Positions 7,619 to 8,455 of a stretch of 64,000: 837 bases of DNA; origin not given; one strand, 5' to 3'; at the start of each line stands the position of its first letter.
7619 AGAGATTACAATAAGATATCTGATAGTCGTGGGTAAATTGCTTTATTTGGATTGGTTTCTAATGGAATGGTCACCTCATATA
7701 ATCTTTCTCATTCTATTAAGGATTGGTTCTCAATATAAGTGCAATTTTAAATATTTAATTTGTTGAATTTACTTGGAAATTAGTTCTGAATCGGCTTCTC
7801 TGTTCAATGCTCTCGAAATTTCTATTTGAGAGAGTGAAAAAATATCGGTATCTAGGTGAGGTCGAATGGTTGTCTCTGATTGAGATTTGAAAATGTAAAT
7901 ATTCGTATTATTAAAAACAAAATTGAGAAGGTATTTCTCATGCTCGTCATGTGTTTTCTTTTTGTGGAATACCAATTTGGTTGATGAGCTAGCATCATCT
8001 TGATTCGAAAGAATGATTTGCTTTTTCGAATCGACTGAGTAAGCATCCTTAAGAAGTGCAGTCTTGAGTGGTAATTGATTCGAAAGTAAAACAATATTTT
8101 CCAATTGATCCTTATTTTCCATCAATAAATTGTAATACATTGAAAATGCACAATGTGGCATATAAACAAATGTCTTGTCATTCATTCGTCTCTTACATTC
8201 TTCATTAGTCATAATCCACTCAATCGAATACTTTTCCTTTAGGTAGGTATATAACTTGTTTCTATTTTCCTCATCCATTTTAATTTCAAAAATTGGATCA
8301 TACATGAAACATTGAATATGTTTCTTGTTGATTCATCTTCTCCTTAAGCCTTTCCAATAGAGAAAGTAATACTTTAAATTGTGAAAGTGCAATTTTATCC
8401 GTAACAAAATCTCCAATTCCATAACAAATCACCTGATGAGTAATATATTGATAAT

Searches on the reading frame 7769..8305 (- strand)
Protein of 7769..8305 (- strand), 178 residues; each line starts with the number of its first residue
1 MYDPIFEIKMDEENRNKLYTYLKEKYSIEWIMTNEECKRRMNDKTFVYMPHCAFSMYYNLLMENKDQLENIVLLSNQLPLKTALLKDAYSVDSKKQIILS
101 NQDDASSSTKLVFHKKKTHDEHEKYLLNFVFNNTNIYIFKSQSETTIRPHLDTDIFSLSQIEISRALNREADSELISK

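Call 47: search_protein_families(library=pfam, proteins=[window:7769-8305:-], max_evalue=0.001)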
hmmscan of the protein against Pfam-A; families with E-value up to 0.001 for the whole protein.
window:7769-8305:- (178 aa): 1 family
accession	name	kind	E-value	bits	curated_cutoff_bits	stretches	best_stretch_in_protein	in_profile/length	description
PF07985.18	SRR1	-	1.8e-11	44.7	24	1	2-137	56-171/172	SRR1 domain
